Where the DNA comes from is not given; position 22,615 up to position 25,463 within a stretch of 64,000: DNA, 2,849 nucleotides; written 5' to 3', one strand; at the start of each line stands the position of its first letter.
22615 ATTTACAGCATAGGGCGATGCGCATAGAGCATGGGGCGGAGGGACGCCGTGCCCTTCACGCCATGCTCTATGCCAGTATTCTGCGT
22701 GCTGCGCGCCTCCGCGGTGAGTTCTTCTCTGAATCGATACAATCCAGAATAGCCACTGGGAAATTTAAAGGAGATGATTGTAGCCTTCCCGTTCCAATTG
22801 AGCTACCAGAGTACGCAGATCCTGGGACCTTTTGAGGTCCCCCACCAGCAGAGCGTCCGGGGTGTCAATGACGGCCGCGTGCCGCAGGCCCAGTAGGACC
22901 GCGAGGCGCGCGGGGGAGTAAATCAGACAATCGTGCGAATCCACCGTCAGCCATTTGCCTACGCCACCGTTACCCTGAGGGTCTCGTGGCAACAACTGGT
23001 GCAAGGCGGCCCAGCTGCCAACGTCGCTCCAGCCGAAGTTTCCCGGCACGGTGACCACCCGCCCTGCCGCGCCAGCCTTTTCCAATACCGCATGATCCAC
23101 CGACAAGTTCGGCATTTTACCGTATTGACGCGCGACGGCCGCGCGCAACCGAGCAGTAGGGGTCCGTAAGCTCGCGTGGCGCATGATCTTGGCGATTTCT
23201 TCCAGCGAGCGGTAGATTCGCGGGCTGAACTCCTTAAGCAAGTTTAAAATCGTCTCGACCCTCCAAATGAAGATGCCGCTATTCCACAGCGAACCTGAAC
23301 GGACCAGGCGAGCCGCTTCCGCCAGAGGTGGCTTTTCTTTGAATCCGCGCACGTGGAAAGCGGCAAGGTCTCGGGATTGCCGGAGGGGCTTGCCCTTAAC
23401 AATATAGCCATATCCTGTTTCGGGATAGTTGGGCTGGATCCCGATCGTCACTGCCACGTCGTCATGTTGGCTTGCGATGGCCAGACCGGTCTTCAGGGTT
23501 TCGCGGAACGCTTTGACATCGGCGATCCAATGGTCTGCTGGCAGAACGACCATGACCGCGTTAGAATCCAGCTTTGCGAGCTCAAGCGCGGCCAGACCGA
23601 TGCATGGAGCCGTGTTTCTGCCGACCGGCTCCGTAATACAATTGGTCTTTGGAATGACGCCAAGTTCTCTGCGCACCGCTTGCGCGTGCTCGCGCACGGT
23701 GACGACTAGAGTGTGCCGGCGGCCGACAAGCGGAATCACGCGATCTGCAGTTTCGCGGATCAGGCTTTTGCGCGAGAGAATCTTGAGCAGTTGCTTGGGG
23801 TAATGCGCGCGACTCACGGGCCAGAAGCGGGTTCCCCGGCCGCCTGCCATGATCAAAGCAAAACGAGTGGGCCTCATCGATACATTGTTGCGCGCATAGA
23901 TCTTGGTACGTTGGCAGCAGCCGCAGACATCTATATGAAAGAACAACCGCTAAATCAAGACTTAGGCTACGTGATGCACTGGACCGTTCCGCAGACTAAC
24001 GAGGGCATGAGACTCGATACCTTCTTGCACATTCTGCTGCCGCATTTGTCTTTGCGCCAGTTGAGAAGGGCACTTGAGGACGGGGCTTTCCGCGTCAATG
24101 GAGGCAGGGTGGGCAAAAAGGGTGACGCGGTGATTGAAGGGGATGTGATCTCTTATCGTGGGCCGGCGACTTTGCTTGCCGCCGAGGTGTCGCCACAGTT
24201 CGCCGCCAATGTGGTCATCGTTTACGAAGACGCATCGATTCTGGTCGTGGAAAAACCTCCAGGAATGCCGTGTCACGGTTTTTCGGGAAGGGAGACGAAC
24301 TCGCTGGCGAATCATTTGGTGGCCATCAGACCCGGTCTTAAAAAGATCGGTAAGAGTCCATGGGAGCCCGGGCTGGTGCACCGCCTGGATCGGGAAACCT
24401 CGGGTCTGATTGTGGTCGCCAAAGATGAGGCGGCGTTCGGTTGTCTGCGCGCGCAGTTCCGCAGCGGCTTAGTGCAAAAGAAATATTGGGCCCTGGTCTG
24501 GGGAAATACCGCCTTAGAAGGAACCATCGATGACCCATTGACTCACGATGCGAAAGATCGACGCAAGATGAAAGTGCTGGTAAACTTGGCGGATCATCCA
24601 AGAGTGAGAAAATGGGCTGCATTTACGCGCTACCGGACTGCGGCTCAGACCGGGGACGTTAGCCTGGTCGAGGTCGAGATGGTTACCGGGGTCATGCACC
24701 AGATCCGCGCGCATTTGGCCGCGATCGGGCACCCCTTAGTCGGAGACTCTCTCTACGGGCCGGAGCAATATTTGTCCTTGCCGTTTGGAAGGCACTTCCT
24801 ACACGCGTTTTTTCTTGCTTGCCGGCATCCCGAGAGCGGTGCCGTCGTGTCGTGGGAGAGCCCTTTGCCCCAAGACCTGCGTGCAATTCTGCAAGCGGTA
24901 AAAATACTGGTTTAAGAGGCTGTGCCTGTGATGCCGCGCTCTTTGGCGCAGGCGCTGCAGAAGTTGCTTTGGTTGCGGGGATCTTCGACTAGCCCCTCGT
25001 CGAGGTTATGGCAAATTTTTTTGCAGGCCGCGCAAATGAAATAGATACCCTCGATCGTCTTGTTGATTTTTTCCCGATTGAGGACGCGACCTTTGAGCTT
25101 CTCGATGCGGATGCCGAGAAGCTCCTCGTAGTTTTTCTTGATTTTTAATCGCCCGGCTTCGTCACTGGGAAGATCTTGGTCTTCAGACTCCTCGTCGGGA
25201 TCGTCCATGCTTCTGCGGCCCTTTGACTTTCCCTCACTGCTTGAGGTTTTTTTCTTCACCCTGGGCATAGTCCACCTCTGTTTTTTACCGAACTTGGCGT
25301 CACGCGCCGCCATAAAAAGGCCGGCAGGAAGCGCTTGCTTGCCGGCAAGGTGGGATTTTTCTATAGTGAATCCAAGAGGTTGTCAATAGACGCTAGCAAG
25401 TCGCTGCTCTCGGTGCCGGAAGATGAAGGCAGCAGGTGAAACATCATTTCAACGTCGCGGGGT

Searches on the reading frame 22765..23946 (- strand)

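Call 3: search_protein_families(library=ncbifam, proteins=[window:22765-23946:-])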
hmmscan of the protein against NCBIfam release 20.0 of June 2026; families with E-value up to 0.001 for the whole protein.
window:22765-23946:- (393 aa): 6 families
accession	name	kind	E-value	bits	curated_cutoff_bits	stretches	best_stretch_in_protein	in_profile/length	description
TIGR01479.1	GMP_PMI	equivalog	2.2e-86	290.5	372.95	1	30-388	3-349/467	mannose-1-phosphate guanylyltransferase/mannose-6-phosphate isomerase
NF012004.0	PRK15460.1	equivalog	1.2e-65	222.1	859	1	29-389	7-360/478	mannose-1-phosphate guanyltransferase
TIGR03992.1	Arch_glmU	subfamily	1.1e-05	24.5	292.1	1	30-153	3-120/393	bifunctional sugar-1-phosphate nucleotidylyltransferase/acetyltransferase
TIGR01173.1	glmU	equivalog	3.9e-05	22.7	366.85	1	30-186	3-142/452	bifunctional UDP-N-acetylglucosamine diphosphorylase/glucosamine-1-phosphate N-acetyltransferase GlmU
TIGR01207.1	rmlA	equivalog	0.00017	20.8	360.65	0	31-96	3-65/286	glucose-1-phosphate thymidylyltransferase RfbA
NF010936.0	PRK14356.1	equivalog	0.00094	18.2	666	0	26-240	4-191/456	bifunctional UDP-N-acetylglucosamine diphosphorylase/glucosamine-1-phosphate N-acetyltransferase GlmU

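Call 4: search_protein_families(library=pfam, proteins=[window:22765-23946:-])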
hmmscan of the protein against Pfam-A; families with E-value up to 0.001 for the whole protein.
window:22765-23946:- (393 aa): 3 families
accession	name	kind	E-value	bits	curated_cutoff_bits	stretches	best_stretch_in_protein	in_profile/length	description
PF00483.29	NTP_transferase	-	1.6e-39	136.4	21.2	1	30-319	2-239/245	Nucleotidyl transferase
PF22640.1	ManC_GMP_beta-helix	-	8.2e-11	42.1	27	1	331-384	2-55/55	MannoseP isomerase/GMP-like beta-helix domain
PF12804.13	NTP_transf_3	-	9.2e-07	29.6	27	1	30-153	1-110/160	MobA-like NTP transferase domain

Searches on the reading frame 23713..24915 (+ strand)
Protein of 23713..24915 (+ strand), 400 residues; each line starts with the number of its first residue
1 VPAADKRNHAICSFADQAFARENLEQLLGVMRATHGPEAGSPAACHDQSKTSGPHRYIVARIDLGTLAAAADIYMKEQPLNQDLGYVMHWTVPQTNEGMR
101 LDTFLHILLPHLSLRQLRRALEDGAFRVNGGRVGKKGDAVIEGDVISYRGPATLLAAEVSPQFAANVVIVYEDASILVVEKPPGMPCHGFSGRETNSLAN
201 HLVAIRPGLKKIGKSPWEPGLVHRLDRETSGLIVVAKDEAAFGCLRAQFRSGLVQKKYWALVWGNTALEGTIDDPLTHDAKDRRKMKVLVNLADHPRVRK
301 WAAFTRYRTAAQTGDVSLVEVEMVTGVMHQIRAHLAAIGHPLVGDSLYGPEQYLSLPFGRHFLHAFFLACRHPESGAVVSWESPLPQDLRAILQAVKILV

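Call 3: search_protein_families(library=ncbifam, proteins=[window:23713-24915:+])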
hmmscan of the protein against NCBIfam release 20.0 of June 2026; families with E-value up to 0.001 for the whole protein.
window:23713-24915:+ (400 aa): 6 families
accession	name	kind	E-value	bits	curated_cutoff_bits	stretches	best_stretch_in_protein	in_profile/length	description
TIGR00005.1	rluA_subfam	subfamily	3.5e-65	220.2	192.7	1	96-396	3-297/298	RluA family pseudouridine synthase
NF008385.0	PRK11180.1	equivalog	4.4e-42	144.6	351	1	90-397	9-313/325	23S rRNA pseudouridine(1911/1915/1917) synthase RluD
NF008249.0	PRK11025.1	equivalog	3.8e-37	127.9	378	1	91-396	12-313/317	23S rRNA pseudouridine(955/2504/2580) synthase RluC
NF007543.0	PRK10158.1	equivalog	1.2e-27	97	286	1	162-384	9-216/219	bifunctional tRNA pseudouridine(32) synthase/23S rRNA pseudouridine(746) synthase RluA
NF008321.0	PRK11112.1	equivalog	1.2e-22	80.5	328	1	168-393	3-231/257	tRNA pseudouridine(65) synthase TruC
TIGR01621.1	RluA-like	hypoth_equivalog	2.2e-17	63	222.3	1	169-369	4-182/217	TIGR01621 family pseudouridine synthase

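Call 4: search_protein_families(library=pfam, proteins=[window:23713-24915:+])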
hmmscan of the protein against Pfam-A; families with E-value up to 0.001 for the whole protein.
window:23713-24915:+ (400 aa): 2 families
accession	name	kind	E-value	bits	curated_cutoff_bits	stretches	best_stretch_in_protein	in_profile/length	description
PF00849.27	PseudoU_synth_2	-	3.6e-28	99.2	26.8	1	176-337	2-152/152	RNA pseudouridylate synthase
PF01479.30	S4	-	1.2e-08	35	22.8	1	99-146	1-48/48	S4 domain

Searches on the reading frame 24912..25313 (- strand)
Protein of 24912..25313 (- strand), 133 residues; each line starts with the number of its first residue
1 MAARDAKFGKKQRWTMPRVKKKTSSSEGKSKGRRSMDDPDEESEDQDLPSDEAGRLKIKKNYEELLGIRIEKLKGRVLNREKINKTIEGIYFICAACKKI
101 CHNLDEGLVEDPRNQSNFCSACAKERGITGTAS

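Call 3: search_protein_families(library=ncbifam, proteins=[window:24912-25313:-])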
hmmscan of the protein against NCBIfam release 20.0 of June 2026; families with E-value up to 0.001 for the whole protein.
window:24912-25313:- (133 aa): 0 families

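Call 4: search_protein_families(library=pfam, proteins=[window:24912-25313:-])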
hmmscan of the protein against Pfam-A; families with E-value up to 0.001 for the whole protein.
window:24912-25313:- (133 aa): 0 families

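Call 84: search_protein_families(library=pfam, proteins=[window:24912-25313:-], max_evalue=0.01)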
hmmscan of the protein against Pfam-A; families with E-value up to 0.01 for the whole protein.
window:24912-25313:- (133 aa): 1 family
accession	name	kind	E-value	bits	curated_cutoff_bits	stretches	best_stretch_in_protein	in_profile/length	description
PF12376.13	DUF3654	-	0.0011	19.6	25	1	59-106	13-59/138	Protein of unknown function (DUF3654)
